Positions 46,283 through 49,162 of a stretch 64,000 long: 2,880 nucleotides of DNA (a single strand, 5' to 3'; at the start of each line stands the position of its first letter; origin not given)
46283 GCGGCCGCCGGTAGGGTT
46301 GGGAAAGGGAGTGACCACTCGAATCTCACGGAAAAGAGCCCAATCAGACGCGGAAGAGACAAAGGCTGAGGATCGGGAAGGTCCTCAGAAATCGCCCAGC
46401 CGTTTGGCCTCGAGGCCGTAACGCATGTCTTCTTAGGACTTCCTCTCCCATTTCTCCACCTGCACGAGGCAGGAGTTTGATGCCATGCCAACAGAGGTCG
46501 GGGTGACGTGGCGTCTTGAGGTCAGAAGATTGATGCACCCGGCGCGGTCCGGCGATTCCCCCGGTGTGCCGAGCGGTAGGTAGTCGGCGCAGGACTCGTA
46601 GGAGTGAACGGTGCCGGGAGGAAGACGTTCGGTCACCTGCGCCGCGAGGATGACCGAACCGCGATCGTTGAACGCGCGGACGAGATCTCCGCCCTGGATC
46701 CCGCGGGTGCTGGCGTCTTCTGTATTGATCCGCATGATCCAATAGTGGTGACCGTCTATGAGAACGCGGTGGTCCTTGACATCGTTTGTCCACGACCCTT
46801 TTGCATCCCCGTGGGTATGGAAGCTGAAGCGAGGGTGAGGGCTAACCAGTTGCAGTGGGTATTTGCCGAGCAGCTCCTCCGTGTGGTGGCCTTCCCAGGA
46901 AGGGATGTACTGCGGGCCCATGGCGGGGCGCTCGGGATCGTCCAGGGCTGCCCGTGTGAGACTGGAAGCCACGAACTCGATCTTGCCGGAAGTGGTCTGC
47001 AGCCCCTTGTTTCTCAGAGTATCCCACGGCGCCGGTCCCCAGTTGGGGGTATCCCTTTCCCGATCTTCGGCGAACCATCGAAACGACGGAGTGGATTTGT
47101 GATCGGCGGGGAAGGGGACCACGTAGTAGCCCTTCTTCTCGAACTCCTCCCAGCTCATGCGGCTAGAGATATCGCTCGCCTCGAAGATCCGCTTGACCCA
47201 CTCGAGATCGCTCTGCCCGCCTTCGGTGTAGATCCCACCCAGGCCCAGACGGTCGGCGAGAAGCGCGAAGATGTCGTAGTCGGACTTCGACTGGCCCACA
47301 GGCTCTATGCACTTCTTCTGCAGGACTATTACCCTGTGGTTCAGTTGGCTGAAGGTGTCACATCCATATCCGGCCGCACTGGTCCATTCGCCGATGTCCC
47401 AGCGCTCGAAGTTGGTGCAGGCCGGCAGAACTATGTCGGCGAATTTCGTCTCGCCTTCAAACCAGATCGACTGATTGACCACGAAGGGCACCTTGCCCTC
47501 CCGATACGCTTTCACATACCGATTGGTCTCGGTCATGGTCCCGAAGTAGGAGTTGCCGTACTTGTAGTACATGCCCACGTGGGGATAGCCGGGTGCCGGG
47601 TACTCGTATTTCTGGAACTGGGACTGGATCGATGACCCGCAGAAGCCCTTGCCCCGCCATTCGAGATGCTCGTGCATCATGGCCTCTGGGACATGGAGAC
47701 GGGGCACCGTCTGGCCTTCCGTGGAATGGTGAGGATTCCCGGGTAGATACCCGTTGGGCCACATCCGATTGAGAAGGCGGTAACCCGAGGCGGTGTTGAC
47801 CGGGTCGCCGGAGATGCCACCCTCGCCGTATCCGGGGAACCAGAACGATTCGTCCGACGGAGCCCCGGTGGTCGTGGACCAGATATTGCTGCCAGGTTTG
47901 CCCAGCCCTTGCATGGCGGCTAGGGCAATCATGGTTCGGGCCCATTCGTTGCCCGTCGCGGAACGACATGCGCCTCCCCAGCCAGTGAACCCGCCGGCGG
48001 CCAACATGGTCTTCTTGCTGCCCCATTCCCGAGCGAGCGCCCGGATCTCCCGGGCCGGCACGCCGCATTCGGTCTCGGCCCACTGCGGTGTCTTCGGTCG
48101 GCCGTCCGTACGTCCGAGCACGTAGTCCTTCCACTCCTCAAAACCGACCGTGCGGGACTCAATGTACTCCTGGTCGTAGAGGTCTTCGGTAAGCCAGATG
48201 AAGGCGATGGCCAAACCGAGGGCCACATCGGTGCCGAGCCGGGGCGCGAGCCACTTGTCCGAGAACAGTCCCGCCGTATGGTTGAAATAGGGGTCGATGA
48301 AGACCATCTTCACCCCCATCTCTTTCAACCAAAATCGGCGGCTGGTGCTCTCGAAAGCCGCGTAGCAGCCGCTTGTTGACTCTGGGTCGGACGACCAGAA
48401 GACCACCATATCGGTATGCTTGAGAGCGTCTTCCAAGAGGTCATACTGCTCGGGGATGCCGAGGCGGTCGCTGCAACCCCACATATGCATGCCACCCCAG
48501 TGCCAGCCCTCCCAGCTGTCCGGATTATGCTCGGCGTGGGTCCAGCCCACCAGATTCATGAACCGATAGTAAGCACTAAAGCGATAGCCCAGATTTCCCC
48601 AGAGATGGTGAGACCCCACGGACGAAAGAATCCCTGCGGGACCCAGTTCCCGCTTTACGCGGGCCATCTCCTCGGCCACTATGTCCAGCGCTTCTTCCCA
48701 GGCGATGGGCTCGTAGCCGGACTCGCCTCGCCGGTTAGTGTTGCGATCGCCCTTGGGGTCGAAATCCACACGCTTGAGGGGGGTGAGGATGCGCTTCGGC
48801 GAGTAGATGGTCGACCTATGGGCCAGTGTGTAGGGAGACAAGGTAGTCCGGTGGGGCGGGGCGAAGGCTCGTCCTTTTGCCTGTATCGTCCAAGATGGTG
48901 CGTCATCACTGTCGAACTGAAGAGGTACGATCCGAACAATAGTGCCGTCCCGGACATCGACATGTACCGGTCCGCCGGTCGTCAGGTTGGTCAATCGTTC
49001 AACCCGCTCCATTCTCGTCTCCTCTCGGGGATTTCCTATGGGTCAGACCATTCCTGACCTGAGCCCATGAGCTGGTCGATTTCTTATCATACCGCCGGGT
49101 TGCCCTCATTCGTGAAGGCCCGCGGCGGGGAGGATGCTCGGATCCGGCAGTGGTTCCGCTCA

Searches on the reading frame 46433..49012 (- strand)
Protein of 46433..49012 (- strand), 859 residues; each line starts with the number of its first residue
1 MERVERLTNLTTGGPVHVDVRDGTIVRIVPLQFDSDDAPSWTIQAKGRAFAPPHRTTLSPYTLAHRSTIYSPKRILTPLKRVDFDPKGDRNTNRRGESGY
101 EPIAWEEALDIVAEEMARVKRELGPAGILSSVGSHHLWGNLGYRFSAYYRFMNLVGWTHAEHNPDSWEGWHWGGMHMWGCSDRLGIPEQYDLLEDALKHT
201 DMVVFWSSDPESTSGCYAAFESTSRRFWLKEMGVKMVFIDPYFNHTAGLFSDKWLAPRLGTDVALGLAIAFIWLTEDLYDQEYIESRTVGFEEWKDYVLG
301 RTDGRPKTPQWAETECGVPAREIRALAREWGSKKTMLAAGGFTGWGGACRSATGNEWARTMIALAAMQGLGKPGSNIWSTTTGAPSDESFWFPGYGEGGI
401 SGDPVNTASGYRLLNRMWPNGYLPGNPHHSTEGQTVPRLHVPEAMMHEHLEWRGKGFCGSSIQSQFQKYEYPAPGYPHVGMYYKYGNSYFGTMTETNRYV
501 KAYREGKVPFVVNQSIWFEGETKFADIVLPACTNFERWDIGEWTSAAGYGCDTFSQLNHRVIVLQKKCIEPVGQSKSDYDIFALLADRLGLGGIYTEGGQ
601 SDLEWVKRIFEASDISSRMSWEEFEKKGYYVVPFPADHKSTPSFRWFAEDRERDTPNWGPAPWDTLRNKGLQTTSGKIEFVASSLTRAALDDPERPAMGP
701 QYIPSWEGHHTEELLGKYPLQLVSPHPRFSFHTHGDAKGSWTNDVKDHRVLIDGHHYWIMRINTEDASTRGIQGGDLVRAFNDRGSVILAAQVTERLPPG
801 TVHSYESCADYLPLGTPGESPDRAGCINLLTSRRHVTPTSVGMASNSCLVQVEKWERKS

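Call 7: search_protein_families(library=pfam, proteins=[window:46433-49012:-], max_evalue=0.01)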
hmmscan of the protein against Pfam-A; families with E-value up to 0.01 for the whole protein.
window:46433-49012:- (859 aa): 3 families
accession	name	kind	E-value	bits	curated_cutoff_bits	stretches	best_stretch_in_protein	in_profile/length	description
PF00384.28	Molybdopterin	-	3.3e-27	95.9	24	1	74-587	1-352/353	Molybdopterin oxidoreductase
PF21423.2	AhtL-like_1st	-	3.9e-22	78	27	1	14-68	1-55/55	Pyrogallol hydroxytransferase large subunit-like, domain 1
PF01568.27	Molydop_binding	-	4e-17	62.7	26.8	1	734-848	5-109/110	Molydopterin dinucleotide binding domain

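Call 11: search_solved_structures(query=window:46433-49012:-, max_evalue=0.00001)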
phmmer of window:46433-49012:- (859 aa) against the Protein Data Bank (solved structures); distinct sequences matched with E-value up to 0.00001: 33.
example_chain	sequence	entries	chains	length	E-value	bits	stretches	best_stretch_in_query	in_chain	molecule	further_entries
4v4c_A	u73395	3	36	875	0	1174.6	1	3-856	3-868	Pyrogallol hydroxytransferase large subunit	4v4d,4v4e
1eu1_A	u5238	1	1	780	9.2e-79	268.3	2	66-399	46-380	DIMETHYL SULFOXIDE REDUCTASE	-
7l5i_A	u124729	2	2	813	1.8e-75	257.4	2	67-376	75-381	Trimethylamine-N-oxide reductase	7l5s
4dmr_A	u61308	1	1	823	5.6e-71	242.5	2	47-400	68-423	DMSO REDUCTASE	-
1e60_A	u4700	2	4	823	9.1e-71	241.9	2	47-400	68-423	Dimethyl sulfoxide/trimethylamine N-oxide reductase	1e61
1dmr_A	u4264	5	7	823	1.1e-70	241.6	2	47-400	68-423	DMSO REDUCTASE | Dimethyl sulfoxide/trimethylamine N-oxide reductase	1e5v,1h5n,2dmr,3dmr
1e18_A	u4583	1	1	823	1.5e-70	241.1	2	47-400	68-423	DMSO REDUCTASE.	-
1dms_A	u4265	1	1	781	7.6e-70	238.8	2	53-400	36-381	DMSO REDUCTASE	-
1tmo_A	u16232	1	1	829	3.4e-53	183.7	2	66-377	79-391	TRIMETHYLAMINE N-OXIDE REDUCTASE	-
9h4t_A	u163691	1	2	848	4e-53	183.5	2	69-412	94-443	Trimethylamine-N-oxide reductase 1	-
2vpw_A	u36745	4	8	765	3.7e-23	84.3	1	231-335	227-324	THIOSULFATE REDUCTASE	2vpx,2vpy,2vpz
1aa6_A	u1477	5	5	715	1.1e-22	82.7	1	95-377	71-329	FORMATE DEHYDROGENASE H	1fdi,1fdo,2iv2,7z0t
4ydd_A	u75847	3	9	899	3.2e-20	74.6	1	82-288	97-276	DMSO reductase family type II enzyme, molybdopterin subunit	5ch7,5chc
5e7o_A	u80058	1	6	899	3.2e-20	74.6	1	82-288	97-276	DMSO reductase family type II enzyme, molybdopterin subunit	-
7qv7_S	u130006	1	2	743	3.4e-20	74.5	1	98-377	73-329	Hydrogen dependent carbon dioxide reductase subunit FdhF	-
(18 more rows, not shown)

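Call 12: find_encoding_contigs(protein=window:46433-49012:-, flank=10000, max_places=6)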
Protein window:46433-49012:- (859 aa): no gene with exactly this product is on record in the collection.

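Call 25: find_related_loci(query=window:46433-49012:-, collection=genome_contigs, flank=6000)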
Query window:46433-49012:- (859 aa) in genome_contigs; peptide patterns used: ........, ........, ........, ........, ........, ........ (x = any residue, [..] = any of these).
171 stretches matched a pattern; 147 encode a relative of the query (tblastn E <= 1e-3); the best 80 are kept; 79 distinct loci.
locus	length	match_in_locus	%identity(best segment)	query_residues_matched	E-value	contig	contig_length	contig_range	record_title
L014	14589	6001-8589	75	1-859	0e+0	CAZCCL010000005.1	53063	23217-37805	MAG TPA_asm: uncultured Gaiellales bacterium isolate SRP185410_co2_381 genome assembly, contig: NODE_554_length_53063_co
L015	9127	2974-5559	76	1-859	0e+0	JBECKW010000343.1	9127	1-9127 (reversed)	MAG: Desulfobacterales bacterium isolate ETDI60 k127_4178121, whole genome shotgun sequence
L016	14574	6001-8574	76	2-856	0e+0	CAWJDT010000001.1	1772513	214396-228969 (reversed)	MAG: uncultured Actinomycetes bacterium isolate MFD04716.bin.2.17 genome assembly, contig: contig_10995, whole genome sh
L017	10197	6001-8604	75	1-856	0e+0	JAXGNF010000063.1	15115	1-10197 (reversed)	MAG: Thermoleophilia bacterium isolate AnMBR.bin25 bin25_63, whole genome shotgun sequence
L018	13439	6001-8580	75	1-858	0e+0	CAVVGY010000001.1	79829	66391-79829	MAG: uncultured Thermoleophilia bacterium isolate MFD02979.bin.2.115 genome assembly, contig: contig_12562, whole genome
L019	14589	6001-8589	75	4-856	0e+0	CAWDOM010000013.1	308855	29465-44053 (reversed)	MAG: uncultured Actinomycetota bacterium isolate MFD04716.bin.2.261 genome assembly, contig: contig_66072, whole genome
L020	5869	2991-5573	74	1-856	0e+0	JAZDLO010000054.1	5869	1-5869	MAG: bacterium isolate MEGAHIT-group-0.602 k141_19274456, whole genome shotgun sequence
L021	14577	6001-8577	73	1-856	0e+0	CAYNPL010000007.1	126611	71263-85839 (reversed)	MAG TPA_asm: uncultured Gaiellales bacterium isolate binchicken_co274_173 genome assembly, contig: NODE_293_length_12661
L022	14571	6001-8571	73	1-854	0e+0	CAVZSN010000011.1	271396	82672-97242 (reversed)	MAG: uncultured Actinomycetota bacterium isolate MFD00709.bin.2.159 genome assembly, contig: contig_76800, whole genome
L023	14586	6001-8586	73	1-856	0e+0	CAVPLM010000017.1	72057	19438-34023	MAG: uncultured Actinomycetes bacterium isolate MFD00032.bin.2.39 genome assembly, contig: contig_65406, whole genome sh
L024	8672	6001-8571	73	1-854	0e+0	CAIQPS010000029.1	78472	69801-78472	MAG: uncultured actinobacterium isolate LaPlata_bin-3933 genome assembly, contig: bin-3933:029/169, whole genome shotgun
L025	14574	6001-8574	74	1-856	0e+0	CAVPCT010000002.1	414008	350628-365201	MAG: uncultured Thermoleophilia bacterium isolate MFD00032.bin.2.59 genome assembly, contig: contig_18890, whole genome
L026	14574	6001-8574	80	1-855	0e+0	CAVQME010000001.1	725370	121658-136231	MAG: uncultured Actinomycetes bacterium isolate MFD00032.bin.1.257 genome assembly, contig: contig_14562, whole genome s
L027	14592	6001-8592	73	1-859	0e+0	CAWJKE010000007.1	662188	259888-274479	MAG: uncultured Actinomycetota bacterium isolate MFD05942.bin.1.451 genome assembly, contig: contig_25350, whole genome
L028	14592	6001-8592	72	1-859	0e+0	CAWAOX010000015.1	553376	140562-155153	MAG: uncultured Actinomycetota bacterium isolate MFD02979.bin.1.129 genome assembly, contig: contig_41666, whole genome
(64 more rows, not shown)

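Call 57: search_solved_structures(query=window:46433-49012:-, max_evalue=1e-200, show_alignments=1)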
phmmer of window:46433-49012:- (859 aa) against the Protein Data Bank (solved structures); distinct sequences matched with E-value up to 1e-200: 1.
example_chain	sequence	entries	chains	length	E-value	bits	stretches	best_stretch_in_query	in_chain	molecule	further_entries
4v4c_A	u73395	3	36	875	0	1174.6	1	3-856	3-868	Pyrogallol hydroxytransferase large subunit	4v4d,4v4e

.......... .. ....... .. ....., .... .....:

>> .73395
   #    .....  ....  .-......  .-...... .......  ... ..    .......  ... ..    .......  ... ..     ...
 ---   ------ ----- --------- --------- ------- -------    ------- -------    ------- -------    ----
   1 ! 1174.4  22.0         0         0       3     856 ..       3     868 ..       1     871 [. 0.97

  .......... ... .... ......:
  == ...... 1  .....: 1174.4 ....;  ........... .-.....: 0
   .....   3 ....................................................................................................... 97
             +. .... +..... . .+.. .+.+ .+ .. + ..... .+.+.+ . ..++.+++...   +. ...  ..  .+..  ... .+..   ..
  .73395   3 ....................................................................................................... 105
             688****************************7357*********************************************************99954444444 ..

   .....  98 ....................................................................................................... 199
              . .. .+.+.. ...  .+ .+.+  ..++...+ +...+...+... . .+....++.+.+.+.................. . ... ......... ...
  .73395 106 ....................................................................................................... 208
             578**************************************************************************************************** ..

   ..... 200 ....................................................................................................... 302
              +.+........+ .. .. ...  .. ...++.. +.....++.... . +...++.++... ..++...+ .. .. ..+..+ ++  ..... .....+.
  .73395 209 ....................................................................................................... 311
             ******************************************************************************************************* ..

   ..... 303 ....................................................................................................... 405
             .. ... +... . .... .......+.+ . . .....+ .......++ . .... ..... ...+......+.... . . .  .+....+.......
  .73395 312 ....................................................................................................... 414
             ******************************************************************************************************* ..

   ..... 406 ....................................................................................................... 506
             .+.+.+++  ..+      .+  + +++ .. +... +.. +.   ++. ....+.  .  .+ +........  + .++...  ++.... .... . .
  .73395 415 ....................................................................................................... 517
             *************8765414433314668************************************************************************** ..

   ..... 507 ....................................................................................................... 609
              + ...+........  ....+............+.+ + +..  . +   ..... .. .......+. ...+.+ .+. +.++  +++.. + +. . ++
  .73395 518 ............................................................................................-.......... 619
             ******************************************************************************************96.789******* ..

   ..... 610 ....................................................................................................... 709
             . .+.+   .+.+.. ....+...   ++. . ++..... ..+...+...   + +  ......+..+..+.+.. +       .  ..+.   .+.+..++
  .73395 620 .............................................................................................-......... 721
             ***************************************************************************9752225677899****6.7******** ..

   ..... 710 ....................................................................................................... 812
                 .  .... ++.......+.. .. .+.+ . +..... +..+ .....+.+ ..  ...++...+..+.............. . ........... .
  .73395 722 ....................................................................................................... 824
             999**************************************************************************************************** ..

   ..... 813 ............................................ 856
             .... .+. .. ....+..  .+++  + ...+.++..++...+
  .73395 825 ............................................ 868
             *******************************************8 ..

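Call 62: search_protein_families(library=ncbifam, proteins=[window:46433-49012:-], max_evalue=0.01)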
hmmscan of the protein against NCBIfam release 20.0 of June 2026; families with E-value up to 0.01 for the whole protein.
window:46433-49012:- (859 aa): 22 families
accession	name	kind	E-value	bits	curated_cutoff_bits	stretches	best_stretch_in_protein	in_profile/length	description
TIGR00509.1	bisC_fam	subfamily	6.1e-106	355.4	1017.55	2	66-374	36-341/772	molybdopterin guanine dinucleotide-containing S/N-oxide reductase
TIGR02166.1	dmsA_ynfE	subfamily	2.8e-87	293.6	777.7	2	64-376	94-397/794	DMSO/selenate family reductase complex A subunit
NF011682.0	PRK15102.1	equivalog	6.8e-78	262.6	909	2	66-377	85-397/829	trimethylamine-N-oxide reductase TorA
TIGR02164.1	torA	equivalog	2.4e-73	247.6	1465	2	66-377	81-393/824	trimethylamine-N-oxide reductase TorA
NF011566.1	PRK14990.1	exception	1.4e-59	202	1600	2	483-854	479-813/814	dimethylsulfoxide reductase subunit A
NF041884.1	selenate_YnfF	exception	2.8e-49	167.7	1650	2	71-369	102-389/798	selenate/tellurate reductase subunit YnfF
NF041885.1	selenate_YnfE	exception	1.3e-45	155.6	1675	2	66-369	100-396/805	selenate/tellurate reductase subunit YnfE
TIGR03479.1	DMSO_red_II_alp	subfamily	7.1e-40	136.9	984.75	3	65-288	111-307/913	molybdopterin-dependent oxidoreductase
NF012032.0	PRK15488.1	equivalog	1.1e-35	122.9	694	3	230-331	224-318/759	thiosulfate reductase PhsA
TIGR01591.1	Fdh-alpha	equivalog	1.4e-34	119.2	666.25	3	69-377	48-318/672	formate dehydrogenase subunit alpha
NF041714.1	arsenate_red_ArrA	equivalog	1.6e-17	63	1600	1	43-333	74-358/848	arsenate respiratory reductase molybdopterin-containing subunit ArrA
TIGR01580.1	narG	equivalog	1e-14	53.2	1084.15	1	86-282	143-322/1235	nitrate reductase subunit alpha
NF047855.1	AssmNtatRedNasC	equivalog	6.7e-14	51.1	1100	1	230-376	206-342/708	assimilatory nitrate reductase catalytic subunit NasC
NF041783.2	mnquin_red_QrcB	equivalog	2.7e-11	42.4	440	1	229-340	234-334/695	menaquinone reductase molybdopterin-binding-like subunit QrcB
NF042978.1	EthbenzDh_ebdA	equivalog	8.1e-11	40.4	2000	1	67-287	135-328/977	ethylbenzene dehydrogenase subunit alpha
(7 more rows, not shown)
